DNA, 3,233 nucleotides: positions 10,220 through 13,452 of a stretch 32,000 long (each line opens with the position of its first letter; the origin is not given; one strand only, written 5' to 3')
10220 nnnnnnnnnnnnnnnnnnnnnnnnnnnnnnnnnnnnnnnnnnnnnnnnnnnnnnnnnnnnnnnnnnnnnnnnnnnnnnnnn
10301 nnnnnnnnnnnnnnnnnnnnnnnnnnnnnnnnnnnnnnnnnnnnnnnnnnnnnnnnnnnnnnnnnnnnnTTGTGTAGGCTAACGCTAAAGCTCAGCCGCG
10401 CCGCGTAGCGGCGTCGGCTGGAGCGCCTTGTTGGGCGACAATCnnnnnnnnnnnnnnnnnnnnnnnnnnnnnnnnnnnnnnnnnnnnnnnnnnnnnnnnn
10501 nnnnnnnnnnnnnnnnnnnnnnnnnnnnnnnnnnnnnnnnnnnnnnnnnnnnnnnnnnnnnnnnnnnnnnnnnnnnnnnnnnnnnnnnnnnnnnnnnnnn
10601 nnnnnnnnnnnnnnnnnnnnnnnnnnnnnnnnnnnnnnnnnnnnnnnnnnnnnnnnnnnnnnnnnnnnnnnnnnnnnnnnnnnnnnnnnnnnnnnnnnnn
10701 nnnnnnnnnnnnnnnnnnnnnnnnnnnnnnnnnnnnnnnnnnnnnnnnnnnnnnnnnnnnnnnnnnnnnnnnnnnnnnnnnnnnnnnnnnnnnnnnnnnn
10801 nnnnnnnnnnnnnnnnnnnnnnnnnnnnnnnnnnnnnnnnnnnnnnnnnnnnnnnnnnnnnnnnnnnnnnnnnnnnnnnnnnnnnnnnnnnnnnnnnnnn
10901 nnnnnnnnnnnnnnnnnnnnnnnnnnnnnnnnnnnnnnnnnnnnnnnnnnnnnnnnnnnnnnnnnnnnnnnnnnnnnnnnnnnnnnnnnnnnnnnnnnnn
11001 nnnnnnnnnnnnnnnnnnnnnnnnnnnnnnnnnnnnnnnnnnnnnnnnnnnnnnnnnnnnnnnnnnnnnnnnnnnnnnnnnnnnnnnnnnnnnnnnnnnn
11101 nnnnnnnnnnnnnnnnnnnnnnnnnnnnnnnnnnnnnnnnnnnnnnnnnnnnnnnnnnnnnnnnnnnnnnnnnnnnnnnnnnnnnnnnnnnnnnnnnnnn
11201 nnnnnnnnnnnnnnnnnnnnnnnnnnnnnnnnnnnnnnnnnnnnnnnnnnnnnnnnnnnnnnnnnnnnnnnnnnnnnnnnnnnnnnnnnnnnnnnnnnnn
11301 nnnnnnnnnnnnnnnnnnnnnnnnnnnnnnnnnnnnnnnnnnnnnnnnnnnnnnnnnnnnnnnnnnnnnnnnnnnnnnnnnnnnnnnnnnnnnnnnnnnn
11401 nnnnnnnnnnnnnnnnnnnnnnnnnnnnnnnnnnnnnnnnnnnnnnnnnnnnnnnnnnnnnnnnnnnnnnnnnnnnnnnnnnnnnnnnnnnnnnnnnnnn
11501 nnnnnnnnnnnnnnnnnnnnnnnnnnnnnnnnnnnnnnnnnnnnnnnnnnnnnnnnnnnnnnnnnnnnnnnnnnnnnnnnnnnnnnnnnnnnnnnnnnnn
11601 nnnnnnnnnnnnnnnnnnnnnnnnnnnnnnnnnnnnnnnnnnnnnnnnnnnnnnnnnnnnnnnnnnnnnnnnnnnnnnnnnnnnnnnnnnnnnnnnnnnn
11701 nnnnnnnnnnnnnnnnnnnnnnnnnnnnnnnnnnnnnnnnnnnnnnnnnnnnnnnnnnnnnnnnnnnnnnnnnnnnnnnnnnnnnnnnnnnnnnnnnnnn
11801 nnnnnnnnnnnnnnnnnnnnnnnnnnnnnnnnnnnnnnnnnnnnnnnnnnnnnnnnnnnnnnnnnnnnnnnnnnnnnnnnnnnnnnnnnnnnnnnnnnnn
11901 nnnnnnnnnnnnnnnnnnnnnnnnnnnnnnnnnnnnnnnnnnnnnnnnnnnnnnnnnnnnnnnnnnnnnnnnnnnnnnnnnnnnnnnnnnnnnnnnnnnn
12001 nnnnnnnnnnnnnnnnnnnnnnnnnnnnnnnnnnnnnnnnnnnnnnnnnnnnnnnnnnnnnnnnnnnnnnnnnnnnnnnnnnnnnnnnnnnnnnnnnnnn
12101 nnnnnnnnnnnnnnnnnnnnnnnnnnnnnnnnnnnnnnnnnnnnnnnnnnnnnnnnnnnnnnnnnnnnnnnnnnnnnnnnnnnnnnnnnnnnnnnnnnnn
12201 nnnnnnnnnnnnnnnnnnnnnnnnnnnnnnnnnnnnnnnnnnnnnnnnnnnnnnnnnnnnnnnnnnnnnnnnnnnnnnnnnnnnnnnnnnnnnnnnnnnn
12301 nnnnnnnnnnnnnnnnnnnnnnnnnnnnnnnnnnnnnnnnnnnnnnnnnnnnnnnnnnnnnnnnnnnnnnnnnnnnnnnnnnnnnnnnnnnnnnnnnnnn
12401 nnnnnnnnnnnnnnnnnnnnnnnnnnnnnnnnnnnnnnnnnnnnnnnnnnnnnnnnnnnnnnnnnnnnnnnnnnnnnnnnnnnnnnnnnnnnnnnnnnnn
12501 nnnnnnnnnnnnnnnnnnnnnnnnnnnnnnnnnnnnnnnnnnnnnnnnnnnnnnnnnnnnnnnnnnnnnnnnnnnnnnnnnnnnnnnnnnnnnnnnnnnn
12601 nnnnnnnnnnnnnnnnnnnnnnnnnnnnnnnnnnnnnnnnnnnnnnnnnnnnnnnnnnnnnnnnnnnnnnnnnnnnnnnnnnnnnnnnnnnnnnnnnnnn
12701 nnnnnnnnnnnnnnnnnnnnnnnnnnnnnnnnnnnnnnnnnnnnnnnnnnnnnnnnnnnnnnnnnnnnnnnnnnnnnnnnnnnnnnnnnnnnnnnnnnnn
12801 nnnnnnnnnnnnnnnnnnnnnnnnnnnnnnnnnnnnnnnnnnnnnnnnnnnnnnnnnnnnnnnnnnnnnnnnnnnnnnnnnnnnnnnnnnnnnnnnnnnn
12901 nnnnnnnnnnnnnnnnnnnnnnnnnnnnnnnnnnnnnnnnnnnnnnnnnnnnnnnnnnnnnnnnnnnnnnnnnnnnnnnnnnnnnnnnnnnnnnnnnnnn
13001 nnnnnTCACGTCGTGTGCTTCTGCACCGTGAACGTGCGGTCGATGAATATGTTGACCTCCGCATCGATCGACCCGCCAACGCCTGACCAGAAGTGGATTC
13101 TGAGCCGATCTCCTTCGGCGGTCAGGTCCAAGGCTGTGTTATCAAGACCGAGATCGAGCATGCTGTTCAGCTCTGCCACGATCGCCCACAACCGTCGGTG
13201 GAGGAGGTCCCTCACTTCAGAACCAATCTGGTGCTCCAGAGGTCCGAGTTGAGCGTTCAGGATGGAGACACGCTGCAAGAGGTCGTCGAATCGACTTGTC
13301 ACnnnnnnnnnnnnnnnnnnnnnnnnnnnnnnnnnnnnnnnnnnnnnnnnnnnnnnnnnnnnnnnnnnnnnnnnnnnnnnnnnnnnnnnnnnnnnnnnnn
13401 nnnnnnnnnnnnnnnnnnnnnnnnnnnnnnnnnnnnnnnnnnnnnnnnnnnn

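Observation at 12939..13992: Second orphan two-gene cassette: 221-aa coiled-coil protein translationally coupled (GTGA) to a 98-aa protein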

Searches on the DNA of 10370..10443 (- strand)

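Call 43: build_rna_model(alignment_id=A2)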
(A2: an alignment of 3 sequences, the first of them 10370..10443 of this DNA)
Model R1 built from alignment A2 (3 sequences, 86 columns); structure: RNAalifold consensus.
model positions 76; base pairs 26; branch points 0; effective number of sequences 1.5; information 0.744 bits per position. Calibrated on 0.2 Mb of random sequence (short: E-values are rough).
structure used (alignment columns):
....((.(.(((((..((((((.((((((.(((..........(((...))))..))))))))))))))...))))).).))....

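Call 44: search_with_rna_model(model_id=R1, source=window, max_evalue=10, filters=off)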
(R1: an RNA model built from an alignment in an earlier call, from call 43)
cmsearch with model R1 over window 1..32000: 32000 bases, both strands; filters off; matches with E-value up to 10: 18.
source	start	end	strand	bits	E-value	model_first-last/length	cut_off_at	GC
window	12926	13003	-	88.3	9.2e-20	1-76/76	no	0.69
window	10370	10443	-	87.3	1.6e-19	1-76/76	no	0.64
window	13980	14063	-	84.5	7.9e-19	1-76/76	no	0.61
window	10370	10443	+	17.7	0.028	1-76/76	no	0.64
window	12926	13003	+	14.7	0.15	1-76/76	no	0.69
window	16631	16692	+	14.7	0.16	1-76/76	no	0.76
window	13980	14063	+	10.2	2.1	1-76/76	no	0.61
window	27800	27853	+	9.2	3.6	1-76/76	no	0.56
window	14698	14735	-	8.9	4.4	1-76/76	no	0.45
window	20529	20590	-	8.9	4.4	1-76/76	no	0.68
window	17543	17581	-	8.8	4.5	1-76/76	no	0.56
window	16327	16361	+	8.8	4.5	1-76/76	no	0.74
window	5526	5588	-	8.6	5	1-76/76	no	0.63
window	6366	6437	-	8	7.2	1-76/76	no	0.6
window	3124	3179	-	8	7.3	1-76/76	no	0.55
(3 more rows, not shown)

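Call 45: search_with_rna_model(model_id=R1, sources=[L001, L003, L005, L006, L007, L009, L010, L011, L012], max_evalue=1)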
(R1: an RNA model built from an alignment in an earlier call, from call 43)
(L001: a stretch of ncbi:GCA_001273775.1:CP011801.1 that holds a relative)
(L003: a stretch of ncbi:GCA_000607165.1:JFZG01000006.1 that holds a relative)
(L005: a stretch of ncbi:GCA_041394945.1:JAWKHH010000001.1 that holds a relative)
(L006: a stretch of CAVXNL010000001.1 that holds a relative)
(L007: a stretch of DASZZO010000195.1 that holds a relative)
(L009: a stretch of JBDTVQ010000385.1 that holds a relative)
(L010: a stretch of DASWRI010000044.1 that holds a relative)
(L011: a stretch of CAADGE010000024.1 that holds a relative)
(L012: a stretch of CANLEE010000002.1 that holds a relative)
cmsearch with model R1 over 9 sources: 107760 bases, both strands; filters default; matches with E-value up to 1: 9.
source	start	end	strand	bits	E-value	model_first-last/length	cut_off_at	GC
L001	6986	7062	+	52.3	2.5e-10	1-76/76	no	0.65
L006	5875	5985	+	40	2.8e-07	1-76/76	no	0.65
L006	6989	7101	+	36.9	1.6e-06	1-76/76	no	0.6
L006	10406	10516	+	32.8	1.7e-05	1-76/76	no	0.59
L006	7680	7792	+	28.2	0.00024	1-76/76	no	0.6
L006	1145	1253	+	27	0.00046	1-76/76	no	0.67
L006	8345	8440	+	26.2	0.00073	8-69/76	no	0.62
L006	10930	11041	+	23.8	0.0029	1-76/76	no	0.57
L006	4388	4481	+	20.1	0.024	11-66/76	no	0.63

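Call 60: search_with_rna_model(model_id=R1, sources=[L013, L014, L015, L016, L017, L018, L019, L020, L021, L022, L023, L007, L009, L005], max_evalue=5, filters=off)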
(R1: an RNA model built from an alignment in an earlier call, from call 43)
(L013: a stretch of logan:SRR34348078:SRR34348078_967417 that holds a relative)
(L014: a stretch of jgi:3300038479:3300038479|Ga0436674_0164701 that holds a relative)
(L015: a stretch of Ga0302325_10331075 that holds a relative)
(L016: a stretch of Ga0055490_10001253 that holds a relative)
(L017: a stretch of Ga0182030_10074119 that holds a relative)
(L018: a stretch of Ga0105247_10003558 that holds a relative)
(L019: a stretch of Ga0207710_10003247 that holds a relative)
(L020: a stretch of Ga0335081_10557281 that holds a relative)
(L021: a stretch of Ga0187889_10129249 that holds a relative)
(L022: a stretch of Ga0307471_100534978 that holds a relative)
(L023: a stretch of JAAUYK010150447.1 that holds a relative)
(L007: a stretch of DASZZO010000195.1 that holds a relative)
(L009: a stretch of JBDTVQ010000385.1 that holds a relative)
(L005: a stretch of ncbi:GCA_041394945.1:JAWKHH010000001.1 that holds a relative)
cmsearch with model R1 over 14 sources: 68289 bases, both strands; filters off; matches with E-value up to 5: 6.
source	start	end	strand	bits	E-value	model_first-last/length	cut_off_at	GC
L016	173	231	+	13.4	0.7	15-62/76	no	0.61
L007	2367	2441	-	13.4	0.72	1-76/76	no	0.79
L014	292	360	-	12.7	1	1-76/76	no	0.57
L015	1249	1317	-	12.7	1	1-76/76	no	0.57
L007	9691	9749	-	11.8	1.8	1-76/76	no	0.68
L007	8428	8483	+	11.6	2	1-76/76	no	0.77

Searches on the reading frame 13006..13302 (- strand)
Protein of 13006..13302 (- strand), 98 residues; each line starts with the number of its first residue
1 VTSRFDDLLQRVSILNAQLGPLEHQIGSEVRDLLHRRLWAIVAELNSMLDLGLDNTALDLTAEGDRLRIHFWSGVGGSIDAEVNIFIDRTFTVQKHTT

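Call 12: search_protein_families(library=pfam, proteins=[window:13006-13302:-], max_evalue=0.01)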
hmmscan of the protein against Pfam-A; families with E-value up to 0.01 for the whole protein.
window:13006-13302:- (98 aa): 0 families

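Call 15: search_protein_families(library=padloc, proteins=[window:13006-13302:-], max_evalue=1)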
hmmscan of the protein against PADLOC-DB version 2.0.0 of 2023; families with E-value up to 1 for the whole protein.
window:13006-13302:- (98 aa): 0 families

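Call 16: search_protein_families(library=ncbifam, proteins=[window:13006-13302:-], max_evalue=1)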
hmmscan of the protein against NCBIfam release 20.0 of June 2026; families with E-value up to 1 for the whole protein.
window:13006-13302:- (98 aa): 0 families

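Call 18: find_homologous_proteins(query=window:13009-13302:-, max_evalue=0.001)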
Query window:13009-13302:- (98 aa): 26 proteins with E <= 0.001 among 27 candidates.
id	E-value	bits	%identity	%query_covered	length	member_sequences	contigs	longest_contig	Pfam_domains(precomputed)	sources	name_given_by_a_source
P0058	2.9e-57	209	100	100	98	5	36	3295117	-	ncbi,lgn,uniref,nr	ncbi:hypothetical protein [Candidatus Nitrospira inopinata]|uniref:Uncharacterized protein n=1 Tax=C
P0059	1.8e-52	193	92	99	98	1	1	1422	-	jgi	-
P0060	5.1e-52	192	93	98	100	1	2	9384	-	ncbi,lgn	-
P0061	4.5e-49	182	88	98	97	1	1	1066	-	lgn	-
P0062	2.3e-48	180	85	98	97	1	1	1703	-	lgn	-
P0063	4.7e-47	176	82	100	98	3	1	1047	-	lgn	-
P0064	3.0e-46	173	82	100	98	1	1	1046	-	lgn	-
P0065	3.5e-46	173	82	98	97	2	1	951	-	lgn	-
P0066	1.6e-45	171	83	98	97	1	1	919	-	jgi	jgi:hypothetical protein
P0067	2.4e-44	167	78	97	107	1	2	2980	-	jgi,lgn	jgi:hypothetical protein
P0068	3.0e-44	167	79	97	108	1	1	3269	-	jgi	jgi:hypothetical protein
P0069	3.4e-40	154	79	96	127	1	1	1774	-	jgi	jgi:hypothetical protein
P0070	5.0e-40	153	74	96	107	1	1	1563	-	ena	-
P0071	8.1e-40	153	73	95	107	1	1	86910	-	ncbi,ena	-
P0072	1.3e-39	152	75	97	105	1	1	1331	-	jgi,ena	-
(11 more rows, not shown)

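Call 46: search_protein_families(library=phrogs, proteins=[window:13006-13302:-], max_evalue=1)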
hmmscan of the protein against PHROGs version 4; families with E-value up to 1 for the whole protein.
window:13006-13302:- (98 aa): 1 family
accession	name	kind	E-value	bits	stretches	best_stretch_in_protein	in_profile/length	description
phrog_19821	-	unknown function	0.28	12.4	1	25-61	4-39/76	-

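Call 52: search_solved_structures(query=A3, max_evalue=10)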
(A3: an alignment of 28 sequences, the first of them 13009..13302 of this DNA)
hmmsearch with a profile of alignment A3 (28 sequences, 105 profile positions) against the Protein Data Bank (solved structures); distinct sequences matched with E-value up to 10: 4.
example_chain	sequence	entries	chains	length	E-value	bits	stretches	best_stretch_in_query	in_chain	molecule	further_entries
9c2d_A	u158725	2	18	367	0.37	14.4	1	30-91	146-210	Major capsid protein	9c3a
9tlo_A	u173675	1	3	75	0.51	14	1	7-44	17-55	Sc-apCC-2-BCL-xL-5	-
9ncf_A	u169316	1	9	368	0.69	13.6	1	28-91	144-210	Major capsid protein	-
9tlu_C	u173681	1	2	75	0.94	13.1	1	7-43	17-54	Sc-apCC-2-BCL-xL-3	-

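Call 61: predict_structure(alignment_id=A4)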
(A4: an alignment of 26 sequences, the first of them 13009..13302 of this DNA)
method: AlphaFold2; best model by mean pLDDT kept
length: 98 residues; sequences in the alignment: 26
mean_pLDDT: 88.2   pTM: 0.78
mean pLDDT of the five models: 88.2, 88.2, 87.7, 86.7, 86.0
residues with pLDDT >= 90: 63; 70-90: 27; 50-70: 8; < 50: 0
segments of 3 or more residues with pLDDT < 50: none
pLDDT, mean of each block of 10 residues (from residue 1): 85 94 86 92 93 80 93 75 93 92
secondary structure, 60 per line:
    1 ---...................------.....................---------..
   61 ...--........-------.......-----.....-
elements in order: H4-22 H29-49 E59-63 E66-73 E81-87 E93-97

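Call 66: fold_search(model_id=the predicted structure, library=pdb)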
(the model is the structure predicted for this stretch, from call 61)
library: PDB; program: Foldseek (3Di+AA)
matches with E <= 10: 298; with E <= 0.001: 0
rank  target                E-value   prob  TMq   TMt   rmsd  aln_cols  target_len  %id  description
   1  8ppr_G                2.1e-01  0.20  0.26  0.20  17.0        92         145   15  Structure of the human outer kinetochore KMN network complex (released 2024-03-20)
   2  8tob_AB               7.6e-01  0.69  0.34  0.46   3.2        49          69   16  Acinetobacter GP16 Type IV pilus (released 2024-03-06)
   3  5mb9_B                1.2e+00  0.16  0.19  0.04   9.5        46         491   11  Crystal structure of the eukaryotic ribosome associated complex (RAC), a unique Hsp70/Hsp40 pair (released 2016-12-28)
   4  9u47_A                1.3e+00  0.13  0.29  0.12   6.9        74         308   12  Cryo-EM structure of spMETTL16 in complex with U6 snRNA_delta17 (released 2025-08-06)
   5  4wjw_B                1.3e+00  0.12  0.26  0.05   7.6        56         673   11  Crystal Structure of the Chs5-Chs6 Exomer Cargo Adaptor Complex Bound to portion of Chs3 (released 2014-10-15)
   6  8chv_C                1.7e+00  0.21  0.34  0.26   9.7        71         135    6  Crystal structure of human PURA (fragment Glu57-Glu212, PUR repeat I and II) R140P mutant (released 2024-02-21)
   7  2fpn                  1.7e+00  0.16  0.33  0.18   5.3        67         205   15  The crystal structure of the ywmB protein from Bacillus subtilis (released 2006-03-14)
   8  4k90_B                1.8e+00  0.16  0.32  0.18   5.3        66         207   14  Extracellular metalloproteinase from Aspergillus (released 2013-10-23)
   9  8i82_A                1.9e+00  0.16  0.29  0.12   4.6        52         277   12  Crystal structure of Cph001-D189N in complex with CMN IIA (released 2024-01-10)
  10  4i99_B                2.1e+00  0.12  0.33  0.13   9.2        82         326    2  Crystal structure of the SmcHead bound to the C-winged helix domain of ScpA (released 2013-01-30)
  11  7n6g_4D               2.2e+00  0.08  0.22  0.10   9.7        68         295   18  C1 of central pair (released 2022-05-18)
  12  4dr8_C                2.2e+00  0.04  0.17  0.10  12.5        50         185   10  Crystal structure of a peptide deformylase from Synechococcus elongatus (released 2013-03-06)
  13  8jr8_B                2.2e+00  0.04  0.23  0.11  14.4        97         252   18  MapSPARTA dimer bound with guide-target (released 2024-09-11)
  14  6jfc_A                2.2e+00  0.04  0.20  0.14  12.8       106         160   12  Actinonin bound crystal structure of class I type b peptide deformylase from Pseudomonas aeruginosa (released 2020-02-12)
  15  3bcy                  2.3e+00  0.10  0.28  0.21   9.6        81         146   14  Crystal structure of YER067W (released 2008-11-18)
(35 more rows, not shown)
